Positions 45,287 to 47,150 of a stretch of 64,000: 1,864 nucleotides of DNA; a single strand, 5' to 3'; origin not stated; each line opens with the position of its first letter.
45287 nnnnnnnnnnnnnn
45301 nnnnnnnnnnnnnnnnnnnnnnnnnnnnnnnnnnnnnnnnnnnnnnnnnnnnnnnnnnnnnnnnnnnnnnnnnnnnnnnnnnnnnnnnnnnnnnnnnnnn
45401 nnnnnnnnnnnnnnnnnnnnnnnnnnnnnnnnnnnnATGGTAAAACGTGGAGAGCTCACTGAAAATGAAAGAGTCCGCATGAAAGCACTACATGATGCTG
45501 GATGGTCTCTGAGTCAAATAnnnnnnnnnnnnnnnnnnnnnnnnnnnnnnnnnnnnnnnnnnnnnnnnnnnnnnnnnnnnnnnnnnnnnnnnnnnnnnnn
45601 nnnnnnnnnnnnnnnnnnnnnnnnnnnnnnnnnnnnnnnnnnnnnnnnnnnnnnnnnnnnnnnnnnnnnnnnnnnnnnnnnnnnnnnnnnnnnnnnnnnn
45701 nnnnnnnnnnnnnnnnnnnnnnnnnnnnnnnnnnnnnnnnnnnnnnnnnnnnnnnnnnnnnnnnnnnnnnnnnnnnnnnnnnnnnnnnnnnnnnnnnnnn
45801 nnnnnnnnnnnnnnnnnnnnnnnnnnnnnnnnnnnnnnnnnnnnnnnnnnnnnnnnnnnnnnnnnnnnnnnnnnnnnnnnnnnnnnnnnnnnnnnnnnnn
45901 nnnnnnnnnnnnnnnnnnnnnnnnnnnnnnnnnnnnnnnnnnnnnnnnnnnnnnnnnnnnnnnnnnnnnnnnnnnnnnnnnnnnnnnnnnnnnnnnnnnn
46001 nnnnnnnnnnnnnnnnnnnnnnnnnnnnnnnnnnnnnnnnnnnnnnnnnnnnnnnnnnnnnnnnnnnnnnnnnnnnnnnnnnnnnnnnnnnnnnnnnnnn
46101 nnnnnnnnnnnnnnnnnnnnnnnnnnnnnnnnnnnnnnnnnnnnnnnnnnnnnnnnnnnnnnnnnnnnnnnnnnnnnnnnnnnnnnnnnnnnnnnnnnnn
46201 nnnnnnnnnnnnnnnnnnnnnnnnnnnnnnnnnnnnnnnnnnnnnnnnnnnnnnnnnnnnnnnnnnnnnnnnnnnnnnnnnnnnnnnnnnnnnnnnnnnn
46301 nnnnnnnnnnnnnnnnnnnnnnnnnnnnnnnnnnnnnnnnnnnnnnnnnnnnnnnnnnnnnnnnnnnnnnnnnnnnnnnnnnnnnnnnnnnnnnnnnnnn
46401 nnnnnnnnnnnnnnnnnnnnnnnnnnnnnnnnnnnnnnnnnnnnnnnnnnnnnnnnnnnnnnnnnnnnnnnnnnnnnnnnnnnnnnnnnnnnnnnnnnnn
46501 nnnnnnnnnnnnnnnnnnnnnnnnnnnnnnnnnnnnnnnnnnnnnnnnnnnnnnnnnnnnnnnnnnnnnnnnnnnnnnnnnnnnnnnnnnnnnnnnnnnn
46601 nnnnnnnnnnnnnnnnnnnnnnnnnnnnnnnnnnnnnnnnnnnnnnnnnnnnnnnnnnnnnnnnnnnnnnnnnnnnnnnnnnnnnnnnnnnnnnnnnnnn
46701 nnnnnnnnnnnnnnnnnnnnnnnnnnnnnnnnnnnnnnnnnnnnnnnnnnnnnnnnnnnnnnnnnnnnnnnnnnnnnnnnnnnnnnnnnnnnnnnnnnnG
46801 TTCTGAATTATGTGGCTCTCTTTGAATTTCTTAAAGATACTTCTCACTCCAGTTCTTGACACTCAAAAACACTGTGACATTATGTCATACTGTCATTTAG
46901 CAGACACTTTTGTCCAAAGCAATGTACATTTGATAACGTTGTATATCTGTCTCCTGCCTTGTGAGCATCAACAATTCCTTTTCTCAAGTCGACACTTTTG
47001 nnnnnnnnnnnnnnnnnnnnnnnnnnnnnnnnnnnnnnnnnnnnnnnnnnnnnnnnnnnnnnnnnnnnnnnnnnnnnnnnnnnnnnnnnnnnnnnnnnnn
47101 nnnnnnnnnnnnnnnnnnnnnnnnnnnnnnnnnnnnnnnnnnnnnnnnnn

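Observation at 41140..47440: A single 6.3-kb PARP4 intron is a transposon nest: three distinct Tc1 families plus a nested miniature transposon inside a terminal repeat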

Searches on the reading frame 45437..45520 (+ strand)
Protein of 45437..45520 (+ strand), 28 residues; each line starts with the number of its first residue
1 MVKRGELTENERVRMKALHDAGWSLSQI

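Call 12: search_protein_families(library=pfam, max_evalue=0.01, proteins=[window:45437-45520:+])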
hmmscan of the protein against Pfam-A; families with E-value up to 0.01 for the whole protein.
seq(28 aa): 0 families

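Call 33: search_protein_families(library=pfam, max_evalue=10, proteins=[window:45437-45520:+])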
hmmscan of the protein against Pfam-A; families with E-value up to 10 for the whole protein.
seq(28 aa): 1 family
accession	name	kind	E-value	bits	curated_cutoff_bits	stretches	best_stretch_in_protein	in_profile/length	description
PF13936.12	HTH_38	-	0.011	15.9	27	1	5-28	3-26/44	Helix-turn-helix domain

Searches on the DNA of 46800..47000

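Call 50: search_rna_families(source=window, start=46800, end=47000, threshold=evalue, max_evalue=0.01, show_alignments=1)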
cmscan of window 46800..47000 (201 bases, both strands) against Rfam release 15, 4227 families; matches with E-value up to 0.01: 1.
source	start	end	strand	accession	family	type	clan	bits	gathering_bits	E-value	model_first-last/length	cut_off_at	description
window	46887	46940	-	RF00436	UnaL2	Cis-reg;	-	46.4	55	2.3e-08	1-54/54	no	UnaL2 LINE 3' element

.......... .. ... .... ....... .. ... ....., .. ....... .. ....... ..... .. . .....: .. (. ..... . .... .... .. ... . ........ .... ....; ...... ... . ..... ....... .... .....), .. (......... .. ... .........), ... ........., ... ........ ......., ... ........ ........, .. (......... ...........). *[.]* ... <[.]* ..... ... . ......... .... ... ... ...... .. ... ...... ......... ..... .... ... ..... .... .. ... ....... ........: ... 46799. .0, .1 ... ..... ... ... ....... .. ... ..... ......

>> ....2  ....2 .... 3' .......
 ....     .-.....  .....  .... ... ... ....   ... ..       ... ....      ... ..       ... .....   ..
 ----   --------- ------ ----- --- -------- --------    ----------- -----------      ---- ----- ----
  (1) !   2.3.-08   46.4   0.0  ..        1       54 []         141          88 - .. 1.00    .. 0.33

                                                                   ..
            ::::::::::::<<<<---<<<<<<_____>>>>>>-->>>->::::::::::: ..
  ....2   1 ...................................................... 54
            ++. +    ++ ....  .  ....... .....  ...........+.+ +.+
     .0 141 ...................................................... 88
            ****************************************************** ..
